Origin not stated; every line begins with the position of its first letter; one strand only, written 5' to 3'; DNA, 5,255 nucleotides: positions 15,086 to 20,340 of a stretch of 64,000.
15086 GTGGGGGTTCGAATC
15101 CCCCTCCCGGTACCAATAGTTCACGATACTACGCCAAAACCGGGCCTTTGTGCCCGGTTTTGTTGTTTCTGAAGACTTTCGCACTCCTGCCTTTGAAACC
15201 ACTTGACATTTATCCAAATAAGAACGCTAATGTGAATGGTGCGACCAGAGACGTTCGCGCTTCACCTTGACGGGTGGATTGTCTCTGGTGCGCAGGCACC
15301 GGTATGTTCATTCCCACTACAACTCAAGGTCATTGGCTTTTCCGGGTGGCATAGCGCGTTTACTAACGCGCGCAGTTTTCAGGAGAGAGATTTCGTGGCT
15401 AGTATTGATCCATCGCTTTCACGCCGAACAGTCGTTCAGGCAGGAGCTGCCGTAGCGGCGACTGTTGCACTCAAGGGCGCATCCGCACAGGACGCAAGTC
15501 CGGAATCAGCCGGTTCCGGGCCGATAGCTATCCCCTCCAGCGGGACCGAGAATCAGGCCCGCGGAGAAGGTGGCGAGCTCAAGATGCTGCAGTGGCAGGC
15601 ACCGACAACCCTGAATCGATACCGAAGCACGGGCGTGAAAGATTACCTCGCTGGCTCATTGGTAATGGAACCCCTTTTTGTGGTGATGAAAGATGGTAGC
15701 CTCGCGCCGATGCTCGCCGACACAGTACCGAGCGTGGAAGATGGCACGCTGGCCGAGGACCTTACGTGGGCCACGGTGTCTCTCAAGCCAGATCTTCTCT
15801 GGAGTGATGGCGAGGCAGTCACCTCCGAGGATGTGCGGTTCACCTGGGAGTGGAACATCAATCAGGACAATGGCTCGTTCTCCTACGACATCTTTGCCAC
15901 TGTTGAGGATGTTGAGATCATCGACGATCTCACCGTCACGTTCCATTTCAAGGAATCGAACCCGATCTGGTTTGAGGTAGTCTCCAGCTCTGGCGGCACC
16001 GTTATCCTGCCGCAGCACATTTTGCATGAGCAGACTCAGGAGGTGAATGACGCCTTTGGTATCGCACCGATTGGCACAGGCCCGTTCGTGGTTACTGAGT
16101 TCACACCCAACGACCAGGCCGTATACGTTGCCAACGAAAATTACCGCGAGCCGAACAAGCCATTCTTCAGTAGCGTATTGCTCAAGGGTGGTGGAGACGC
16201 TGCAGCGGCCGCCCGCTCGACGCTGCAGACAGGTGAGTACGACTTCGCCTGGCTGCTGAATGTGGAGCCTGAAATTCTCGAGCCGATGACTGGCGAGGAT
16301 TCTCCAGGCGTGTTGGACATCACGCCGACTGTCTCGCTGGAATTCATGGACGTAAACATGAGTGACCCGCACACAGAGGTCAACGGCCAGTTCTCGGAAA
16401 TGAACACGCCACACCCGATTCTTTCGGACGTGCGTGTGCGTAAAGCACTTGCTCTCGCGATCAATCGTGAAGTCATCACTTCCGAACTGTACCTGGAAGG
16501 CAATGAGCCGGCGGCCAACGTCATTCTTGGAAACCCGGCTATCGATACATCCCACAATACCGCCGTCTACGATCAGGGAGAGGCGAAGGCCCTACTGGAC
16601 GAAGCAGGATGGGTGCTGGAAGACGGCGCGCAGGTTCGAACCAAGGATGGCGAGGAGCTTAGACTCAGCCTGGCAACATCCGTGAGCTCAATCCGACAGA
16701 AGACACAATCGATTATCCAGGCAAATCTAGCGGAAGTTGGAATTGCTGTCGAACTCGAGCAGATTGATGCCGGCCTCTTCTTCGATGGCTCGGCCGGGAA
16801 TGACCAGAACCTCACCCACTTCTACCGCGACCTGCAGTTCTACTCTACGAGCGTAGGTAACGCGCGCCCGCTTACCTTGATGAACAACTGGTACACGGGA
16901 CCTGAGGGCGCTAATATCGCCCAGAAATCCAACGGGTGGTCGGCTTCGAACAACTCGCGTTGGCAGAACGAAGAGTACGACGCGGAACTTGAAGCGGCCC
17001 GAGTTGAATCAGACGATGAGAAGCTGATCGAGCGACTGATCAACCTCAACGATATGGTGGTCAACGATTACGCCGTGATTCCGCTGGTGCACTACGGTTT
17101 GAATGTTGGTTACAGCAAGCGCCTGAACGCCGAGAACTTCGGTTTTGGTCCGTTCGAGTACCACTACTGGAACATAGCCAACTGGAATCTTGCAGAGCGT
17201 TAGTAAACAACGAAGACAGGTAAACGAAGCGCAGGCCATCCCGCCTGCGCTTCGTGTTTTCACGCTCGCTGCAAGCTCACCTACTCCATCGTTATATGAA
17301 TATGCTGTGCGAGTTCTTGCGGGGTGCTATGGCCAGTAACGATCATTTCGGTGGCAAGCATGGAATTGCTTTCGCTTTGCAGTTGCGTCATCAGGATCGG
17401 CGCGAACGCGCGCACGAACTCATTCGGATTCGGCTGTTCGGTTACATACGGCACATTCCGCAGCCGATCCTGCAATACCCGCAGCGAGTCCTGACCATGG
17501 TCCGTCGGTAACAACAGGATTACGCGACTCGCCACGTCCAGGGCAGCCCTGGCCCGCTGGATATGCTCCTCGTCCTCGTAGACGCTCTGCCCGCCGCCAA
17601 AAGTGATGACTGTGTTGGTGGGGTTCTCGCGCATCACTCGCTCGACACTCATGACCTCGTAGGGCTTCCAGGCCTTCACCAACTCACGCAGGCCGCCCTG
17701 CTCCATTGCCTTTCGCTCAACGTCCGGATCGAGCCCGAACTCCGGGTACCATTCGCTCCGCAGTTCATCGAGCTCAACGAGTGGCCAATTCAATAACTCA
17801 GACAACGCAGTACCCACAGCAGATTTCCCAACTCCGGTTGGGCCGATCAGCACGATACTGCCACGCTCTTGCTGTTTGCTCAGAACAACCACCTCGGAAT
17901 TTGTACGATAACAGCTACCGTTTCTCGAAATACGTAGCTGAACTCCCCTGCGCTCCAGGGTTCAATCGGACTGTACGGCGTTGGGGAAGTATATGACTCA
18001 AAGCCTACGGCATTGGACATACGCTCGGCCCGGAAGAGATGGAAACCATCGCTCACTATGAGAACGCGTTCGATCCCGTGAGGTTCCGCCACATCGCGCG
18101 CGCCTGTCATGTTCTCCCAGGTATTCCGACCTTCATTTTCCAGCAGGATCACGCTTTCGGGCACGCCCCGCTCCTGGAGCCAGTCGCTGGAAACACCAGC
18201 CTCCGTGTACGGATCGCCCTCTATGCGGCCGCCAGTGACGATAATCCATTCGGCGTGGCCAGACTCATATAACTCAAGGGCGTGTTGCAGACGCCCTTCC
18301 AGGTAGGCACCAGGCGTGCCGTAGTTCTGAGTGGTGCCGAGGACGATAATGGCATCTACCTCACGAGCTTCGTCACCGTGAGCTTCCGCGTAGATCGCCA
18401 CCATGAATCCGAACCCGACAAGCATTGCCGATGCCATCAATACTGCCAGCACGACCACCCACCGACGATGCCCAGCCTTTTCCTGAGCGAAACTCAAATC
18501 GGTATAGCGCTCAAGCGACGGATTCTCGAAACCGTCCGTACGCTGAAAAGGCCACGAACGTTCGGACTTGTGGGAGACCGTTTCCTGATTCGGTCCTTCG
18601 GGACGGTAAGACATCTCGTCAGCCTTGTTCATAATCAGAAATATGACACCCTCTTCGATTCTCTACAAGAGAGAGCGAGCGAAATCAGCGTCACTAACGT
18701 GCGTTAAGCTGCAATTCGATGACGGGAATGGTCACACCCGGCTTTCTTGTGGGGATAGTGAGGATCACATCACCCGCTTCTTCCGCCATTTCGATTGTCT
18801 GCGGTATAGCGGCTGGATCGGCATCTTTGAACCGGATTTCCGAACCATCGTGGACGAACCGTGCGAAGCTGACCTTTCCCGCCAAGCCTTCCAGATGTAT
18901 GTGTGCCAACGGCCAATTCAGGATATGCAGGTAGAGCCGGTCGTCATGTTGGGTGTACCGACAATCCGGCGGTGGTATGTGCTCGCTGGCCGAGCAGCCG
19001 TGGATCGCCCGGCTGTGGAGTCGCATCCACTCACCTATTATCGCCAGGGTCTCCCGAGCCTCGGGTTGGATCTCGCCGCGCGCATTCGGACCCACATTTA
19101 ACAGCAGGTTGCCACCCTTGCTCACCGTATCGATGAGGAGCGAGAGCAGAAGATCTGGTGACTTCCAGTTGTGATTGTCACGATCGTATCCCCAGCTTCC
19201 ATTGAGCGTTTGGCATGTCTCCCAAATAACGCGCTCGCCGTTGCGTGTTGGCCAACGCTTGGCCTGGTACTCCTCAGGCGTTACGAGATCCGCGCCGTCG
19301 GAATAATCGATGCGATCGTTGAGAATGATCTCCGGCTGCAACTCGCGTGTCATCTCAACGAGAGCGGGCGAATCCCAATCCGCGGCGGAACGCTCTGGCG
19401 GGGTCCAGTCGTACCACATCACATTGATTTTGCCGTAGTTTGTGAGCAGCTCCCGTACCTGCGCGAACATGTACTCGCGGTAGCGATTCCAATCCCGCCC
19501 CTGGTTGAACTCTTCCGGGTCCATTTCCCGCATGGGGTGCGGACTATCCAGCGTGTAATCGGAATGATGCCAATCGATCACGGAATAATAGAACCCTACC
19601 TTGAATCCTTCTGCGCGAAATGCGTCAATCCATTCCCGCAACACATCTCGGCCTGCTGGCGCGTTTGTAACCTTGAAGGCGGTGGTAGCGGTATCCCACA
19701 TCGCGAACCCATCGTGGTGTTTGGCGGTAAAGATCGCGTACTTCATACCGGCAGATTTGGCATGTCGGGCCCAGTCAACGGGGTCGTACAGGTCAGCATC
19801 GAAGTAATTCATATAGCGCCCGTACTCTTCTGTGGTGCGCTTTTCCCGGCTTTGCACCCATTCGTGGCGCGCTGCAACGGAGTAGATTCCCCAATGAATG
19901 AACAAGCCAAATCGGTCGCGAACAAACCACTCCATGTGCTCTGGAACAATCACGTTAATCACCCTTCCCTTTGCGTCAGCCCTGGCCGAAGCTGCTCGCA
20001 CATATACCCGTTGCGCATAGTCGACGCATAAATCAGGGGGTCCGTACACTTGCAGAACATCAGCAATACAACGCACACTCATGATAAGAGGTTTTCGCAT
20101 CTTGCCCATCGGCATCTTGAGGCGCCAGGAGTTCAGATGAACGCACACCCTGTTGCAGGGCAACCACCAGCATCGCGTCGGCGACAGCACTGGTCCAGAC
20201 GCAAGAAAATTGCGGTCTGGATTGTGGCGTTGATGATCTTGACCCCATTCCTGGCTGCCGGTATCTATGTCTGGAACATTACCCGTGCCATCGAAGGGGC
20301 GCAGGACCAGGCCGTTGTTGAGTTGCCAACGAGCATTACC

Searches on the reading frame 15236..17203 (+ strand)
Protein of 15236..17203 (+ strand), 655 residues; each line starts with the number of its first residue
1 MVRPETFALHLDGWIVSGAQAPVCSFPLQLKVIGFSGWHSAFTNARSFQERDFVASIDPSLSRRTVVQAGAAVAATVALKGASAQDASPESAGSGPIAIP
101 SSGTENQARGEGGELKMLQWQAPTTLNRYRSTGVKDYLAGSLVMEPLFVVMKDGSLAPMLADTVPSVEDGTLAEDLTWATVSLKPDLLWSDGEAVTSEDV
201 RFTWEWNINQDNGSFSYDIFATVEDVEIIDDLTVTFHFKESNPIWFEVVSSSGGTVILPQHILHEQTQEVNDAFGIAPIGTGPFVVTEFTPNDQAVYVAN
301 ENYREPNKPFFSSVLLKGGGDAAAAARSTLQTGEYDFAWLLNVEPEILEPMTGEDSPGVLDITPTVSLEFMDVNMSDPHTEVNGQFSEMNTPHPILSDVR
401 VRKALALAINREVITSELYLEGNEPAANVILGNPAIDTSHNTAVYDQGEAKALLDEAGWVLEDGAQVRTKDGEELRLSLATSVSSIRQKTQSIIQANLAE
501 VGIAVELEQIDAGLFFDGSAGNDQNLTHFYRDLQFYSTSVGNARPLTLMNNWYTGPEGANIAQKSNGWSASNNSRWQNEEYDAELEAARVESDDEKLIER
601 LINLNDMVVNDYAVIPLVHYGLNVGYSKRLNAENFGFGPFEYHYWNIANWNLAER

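Call 40: search_protein_families(library=pfam, proteins=[window:15236-17203:+], max_evalue=0.0001)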
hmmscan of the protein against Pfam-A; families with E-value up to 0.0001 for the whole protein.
window:15236-17203:+ (655 aa): 1 family
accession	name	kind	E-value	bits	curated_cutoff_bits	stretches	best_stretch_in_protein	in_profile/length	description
PF00496.27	SBP_bac_5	-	1.3e-64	219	32.4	1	169-557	9-365/368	Bacterial extracellular solute-binding proteins, family 5 Middle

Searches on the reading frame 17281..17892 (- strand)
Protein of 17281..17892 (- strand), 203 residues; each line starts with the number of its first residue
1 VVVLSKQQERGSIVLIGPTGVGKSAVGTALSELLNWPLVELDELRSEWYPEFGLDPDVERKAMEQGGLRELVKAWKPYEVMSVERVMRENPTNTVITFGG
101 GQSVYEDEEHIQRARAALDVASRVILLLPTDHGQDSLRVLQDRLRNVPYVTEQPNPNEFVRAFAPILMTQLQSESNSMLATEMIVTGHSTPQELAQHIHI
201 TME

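Call 41: search_protein_families(library=pfam, proteins=[window:17281-17892:-], max_evalue=0.0001)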
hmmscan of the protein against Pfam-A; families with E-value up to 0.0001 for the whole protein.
window:17281-17892:- (203 aa): 2 families
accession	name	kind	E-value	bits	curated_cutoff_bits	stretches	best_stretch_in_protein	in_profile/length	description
PF13238.12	AAA_18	-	3.7e-06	27.9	29.4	1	13-113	1-94/128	AAA domain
PF01202.28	SKI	-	2.4e-05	25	22.1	0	20-44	2-26/159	Shikimate kinase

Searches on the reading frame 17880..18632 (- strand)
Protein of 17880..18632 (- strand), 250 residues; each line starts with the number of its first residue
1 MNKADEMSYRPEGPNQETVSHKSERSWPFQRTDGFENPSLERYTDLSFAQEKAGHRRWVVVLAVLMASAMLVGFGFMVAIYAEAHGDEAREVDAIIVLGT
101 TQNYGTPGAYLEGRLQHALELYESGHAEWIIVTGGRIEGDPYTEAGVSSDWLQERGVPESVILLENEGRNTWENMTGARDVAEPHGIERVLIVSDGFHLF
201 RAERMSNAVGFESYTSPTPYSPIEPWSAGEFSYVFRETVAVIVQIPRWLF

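Call 41: search_protein_families(library=pfam, proteins=[window:17880-18632:-], max_evalue=0.0001)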
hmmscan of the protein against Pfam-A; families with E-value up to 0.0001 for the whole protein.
window:17880-18632:- (250 aa): 1 family
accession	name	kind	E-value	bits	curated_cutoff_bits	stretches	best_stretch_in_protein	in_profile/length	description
PF02698.23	DUF218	-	7.7e-29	100.7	27.6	1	93-239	1-132/133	DUF218 domain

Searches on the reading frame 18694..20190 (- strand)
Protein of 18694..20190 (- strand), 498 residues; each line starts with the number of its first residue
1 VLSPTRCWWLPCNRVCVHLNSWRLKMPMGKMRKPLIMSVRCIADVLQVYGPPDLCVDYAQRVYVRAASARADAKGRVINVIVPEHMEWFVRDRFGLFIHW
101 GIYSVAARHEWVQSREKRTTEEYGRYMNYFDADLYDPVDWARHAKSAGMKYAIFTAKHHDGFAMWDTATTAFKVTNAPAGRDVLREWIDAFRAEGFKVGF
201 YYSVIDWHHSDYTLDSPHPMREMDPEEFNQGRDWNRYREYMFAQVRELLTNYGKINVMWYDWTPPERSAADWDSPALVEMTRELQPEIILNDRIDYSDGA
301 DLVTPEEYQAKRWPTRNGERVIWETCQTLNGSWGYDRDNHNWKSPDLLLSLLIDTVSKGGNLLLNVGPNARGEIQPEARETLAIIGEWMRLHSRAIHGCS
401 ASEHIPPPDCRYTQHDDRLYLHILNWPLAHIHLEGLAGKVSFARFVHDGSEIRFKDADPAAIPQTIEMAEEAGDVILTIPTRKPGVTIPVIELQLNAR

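Call 41: search_protein_families(library=pfam, proteins=[window:18694-20190:-], max_evalue=0.0001)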
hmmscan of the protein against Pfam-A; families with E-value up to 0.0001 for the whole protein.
window:18694-20190:- (498 aa): 2 families
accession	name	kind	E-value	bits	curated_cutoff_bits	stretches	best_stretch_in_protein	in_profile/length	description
PF01120.23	Alpha_L_fucos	-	1.3e-87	294.9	25.2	1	85-392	26-343/345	Alpha-L-fucosidase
PF14871.12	GHL6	-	8.5e-05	23.2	35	0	139-214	4-75/132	Hypothetical glycosyl hydrolase 6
